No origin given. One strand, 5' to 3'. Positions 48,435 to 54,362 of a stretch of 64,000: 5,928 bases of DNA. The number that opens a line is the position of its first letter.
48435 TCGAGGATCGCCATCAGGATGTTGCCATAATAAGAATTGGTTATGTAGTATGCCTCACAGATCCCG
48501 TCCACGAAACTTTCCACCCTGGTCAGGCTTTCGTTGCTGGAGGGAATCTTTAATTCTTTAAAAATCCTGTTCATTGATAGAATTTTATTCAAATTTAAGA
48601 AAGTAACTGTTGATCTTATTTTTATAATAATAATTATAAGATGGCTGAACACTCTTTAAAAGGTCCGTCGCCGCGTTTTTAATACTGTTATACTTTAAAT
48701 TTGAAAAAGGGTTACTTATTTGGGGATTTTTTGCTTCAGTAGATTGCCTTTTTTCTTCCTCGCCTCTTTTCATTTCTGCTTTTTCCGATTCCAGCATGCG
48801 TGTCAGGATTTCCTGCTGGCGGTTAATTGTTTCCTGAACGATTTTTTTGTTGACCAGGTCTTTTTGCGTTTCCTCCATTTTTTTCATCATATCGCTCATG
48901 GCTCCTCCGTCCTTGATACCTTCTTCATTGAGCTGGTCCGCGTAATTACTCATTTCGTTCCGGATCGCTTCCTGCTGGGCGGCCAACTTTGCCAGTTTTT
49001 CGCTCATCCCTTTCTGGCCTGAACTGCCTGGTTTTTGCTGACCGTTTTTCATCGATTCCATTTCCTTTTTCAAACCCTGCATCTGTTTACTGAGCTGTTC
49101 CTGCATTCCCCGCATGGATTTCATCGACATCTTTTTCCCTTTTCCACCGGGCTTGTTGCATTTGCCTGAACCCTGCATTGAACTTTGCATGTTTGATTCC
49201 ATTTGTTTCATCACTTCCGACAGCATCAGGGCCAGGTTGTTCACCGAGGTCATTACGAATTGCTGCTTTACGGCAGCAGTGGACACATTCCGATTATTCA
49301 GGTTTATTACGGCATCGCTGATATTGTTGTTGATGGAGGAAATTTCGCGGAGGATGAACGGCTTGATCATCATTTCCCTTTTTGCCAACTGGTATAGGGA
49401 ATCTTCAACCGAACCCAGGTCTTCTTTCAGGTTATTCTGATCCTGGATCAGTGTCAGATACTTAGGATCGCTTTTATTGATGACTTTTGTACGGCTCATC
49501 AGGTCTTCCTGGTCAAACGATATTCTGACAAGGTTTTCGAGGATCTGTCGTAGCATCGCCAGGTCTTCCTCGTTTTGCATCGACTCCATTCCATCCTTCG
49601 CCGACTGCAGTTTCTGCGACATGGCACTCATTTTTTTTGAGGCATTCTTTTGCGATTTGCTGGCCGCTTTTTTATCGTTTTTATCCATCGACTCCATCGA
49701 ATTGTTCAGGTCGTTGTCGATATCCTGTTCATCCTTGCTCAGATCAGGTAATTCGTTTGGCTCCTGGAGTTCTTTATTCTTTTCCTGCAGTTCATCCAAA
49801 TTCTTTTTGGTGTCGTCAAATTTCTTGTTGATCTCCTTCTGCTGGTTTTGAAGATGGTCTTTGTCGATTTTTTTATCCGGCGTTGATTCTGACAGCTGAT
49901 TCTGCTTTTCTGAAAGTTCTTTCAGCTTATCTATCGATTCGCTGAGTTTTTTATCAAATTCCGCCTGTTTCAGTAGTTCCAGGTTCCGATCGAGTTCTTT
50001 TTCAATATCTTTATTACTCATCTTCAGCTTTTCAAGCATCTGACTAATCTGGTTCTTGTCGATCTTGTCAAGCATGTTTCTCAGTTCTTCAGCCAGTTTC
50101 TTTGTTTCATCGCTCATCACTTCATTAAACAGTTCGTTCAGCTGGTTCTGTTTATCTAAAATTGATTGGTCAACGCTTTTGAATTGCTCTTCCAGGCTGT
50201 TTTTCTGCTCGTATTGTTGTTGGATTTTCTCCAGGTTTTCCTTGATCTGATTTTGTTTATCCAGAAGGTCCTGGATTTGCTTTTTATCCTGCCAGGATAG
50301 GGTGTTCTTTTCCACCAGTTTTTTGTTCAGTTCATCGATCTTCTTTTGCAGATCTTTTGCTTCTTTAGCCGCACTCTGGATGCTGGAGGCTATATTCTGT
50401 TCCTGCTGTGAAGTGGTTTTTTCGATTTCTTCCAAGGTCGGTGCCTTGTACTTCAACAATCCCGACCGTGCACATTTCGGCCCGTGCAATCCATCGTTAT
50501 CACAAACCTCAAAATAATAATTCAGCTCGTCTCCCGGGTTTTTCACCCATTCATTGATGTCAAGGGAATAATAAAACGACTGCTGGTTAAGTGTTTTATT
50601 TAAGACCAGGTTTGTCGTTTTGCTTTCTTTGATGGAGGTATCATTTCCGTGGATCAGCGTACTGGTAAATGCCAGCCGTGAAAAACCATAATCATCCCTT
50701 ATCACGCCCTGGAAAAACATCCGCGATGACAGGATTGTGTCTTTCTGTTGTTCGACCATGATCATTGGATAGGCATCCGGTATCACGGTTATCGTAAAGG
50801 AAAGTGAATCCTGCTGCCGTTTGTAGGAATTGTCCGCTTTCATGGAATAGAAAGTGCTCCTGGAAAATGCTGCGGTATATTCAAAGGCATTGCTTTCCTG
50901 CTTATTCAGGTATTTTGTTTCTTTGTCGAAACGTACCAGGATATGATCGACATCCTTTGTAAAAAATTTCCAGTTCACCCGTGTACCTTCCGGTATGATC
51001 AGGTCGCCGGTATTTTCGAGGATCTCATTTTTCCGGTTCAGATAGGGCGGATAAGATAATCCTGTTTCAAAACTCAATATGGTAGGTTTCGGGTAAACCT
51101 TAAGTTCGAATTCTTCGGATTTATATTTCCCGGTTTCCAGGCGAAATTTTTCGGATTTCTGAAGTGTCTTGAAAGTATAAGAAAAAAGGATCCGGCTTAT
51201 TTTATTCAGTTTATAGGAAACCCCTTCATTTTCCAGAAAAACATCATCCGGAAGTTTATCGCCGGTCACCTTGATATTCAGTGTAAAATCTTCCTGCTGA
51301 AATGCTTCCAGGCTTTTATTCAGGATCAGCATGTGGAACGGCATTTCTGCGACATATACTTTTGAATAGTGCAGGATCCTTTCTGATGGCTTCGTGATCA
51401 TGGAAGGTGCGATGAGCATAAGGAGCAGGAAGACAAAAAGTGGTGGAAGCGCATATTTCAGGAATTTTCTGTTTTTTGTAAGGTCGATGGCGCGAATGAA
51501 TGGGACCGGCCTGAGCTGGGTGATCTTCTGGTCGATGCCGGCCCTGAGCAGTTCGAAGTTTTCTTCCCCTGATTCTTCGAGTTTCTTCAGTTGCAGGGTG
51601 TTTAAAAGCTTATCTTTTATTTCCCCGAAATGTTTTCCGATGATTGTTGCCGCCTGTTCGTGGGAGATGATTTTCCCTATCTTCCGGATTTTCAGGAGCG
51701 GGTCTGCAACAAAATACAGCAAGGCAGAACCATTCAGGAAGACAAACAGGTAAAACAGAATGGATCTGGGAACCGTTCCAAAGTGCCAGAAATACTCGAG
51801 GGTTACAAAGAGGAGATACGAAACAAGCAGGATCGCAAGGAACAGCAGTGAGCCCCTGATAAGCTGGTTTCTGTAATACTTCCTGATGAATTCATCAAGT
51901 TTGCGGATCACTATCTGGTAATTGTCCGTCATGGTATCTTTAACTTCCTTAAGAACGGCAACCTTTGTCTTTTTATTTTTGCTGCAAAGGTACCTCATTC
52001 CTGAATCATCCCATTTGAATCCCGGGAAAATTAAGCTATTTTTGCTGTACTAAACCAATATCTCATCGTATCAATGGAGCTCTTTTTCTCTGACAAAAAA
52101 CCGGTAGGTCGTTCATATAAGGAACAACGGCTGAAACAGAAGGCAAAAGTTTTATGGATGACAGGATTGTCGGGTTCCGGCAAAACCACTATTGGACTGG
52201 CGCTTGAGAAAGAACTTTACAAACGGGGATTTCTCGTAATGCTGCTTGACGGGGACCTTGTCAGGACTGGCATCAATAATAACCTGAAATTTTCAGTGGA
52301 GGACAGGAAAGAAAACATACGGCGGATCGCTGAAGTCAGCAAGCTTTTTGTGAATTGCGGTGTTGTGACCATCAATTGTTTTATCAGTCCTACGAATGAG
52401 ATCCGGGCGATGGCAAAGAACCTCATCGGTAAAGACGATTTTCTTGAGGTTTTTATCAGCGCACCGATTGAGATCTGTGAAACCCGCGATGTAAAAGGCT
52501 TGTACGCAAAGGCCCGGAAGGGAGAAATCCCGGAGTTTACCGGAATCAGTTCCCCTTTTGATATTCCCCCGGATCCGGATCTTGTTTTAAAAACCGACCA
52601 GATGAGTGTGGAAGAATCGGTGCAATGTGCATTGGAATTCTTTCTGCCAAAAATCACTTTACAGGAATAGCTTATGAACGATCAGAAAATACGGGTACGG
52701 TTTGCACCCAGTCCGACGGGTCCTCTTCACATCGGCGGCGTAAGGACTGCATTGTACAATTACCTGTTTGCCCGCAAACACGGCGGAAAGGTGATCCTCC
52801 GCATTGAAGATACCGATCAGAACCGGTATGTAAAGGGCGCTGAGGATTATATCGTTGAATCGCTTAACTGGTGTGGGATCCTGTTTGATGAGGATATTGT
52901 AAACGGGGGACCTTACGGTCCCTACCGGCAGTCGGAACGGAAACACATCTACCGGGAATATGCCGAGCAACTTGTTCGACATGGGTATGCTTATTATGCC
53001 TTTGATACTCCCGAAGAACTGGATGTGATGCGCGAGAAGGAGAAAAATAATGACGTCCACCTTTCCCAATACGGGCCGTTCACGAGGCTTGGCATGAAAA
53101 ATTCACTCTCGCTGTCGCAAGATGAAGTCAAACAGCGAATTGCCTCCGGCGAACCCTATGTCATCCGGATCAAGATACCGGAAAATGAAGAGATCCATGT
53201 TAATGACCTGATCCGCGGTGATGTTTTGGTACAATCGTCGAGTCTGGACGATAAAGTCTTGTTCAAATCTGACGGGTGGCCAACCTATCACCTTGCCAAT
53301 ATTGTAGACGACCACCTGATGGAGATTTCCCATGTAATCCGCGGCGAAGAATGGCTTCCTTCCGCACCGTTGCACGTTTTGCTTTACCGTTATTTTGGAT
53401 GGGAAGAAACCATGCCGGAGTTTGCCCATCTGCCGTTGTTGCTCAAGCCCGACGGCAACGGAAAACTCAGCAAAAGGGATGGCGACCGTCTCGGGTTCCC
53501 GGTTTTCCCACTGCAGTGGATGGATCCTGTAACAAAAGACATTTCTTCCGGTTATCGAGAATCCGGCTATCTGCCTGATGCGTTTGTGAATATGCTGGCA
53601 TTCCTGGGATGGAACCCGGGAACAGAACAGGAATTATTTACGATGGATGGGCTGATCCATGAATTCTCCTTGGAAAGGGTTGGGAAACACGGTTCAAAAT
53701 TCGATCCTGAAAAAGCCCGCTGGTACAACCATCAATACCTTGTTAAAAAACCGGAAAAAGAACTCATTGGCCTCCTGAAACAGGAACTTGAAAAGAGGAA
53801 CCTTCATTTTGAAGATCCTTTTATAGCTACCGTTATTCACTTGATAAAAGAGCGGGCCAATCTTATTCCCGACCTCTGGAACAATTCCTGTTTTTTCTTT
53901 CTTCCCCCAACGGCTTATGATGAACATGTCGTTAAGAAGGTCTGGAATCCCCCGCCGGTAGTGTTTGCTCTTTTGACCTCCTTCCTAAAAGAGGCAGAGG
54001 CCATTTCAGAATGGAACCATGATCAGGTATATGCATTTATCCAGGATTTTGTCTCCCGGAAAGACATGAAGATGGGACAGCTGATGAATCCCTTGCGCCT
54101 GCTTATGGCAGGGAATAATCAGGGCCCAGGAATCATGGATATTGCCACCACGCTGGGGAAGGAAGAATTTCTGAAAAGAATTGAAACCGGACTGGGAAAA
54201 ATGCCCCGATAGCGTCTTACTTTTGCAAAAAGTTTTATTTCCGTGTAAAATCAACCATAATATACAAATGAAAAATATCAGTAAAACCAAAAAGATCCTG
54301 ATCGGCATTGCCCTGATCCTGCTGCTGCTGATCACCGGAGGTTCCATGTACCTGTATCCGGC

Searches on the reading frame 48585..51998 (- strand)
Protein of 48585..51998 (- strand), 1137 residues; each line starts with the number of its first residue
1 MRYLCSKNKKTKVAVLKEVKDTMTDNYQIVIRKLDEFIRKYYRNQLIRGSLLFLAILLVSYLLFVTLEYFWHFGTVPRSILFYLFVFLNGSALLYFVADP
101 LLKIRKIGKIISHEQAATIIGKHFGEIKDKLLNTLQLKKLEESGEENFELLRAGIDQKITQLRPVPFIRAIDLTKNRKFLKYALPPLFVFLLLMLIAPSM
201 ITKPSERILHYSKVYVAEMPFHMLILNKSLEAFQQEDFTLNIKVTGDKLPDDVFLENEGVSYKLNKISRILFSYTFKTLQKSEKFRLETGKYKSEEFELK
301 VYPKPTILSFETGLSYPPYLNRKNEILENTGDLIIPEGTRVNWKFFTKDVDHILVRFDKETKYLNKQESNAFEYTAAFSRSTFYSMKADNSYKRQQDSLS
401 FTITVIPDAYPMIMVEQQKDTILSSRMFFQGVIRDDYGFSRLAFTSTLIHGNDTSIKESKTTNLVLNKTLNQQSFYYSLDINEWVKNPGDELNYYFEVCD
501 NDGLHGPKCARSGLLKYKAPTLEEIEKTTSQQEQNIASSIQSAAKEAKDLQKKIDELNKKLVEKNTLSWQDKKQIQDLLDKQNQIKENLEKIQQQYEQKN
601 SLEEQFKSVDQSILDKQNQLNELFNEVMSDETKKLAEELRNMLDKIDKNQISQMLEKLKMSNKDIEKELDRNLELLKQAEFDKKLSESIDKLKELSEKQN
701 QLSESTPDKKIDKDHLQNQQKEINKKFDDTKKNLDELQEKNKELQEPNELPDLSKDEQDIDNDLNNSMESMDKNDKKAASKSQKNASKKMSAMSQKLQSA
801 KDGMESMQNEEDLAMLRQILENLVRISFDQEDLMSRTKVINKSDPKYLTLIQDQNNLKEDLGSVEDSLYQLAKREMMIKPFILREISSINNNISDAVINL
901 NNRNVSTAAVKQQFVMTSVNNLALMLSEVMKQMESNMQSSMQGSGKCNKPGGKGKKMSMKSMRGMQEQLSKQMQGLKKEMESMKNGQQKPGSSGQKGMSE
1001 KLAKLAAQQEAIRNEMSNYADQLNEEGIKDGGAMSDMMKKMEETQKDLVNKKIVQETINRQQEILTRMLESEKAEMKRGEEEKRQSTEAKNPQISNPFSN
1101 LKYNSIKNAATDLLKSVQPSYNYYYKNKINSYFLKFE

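Call 76: search_protein_families(library=pfam, proteins=[window:48585-51998:-], max_evalue=0.00001)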
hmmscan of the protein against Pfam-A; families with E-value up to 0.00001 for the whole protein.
window:48585-51998:- (1137 aa): 1 family
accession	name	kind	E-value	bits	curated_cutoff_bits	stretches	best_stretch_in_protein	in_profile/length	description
PF13779.11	DUF4175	-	8.5e-11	41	27.3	1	296-450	183-325/825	Domain of unknown function (DUF4175)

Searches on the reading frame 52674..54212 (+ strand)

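Call 76: search_protein_families(library=pfam, proteins=[window:52674-54212:+], max_evalue=0.00001)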
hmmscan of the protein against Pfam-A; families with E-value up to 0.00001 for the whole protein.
window:52674-54212:+ (512 aa): 2 families
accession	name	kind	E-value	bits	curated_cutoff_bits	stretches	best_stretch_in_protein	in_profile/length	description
PF00749.27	tRNA-synt_1c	-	1.1e-93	314.1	23.4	1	5-350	1-314/314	tRNA synthetases class I (E and Q), catalytic domain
PF19269.4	Anticodon_2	-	2.8e-31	109.2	23.6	1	379-506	11-140/141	Anticodon binding domain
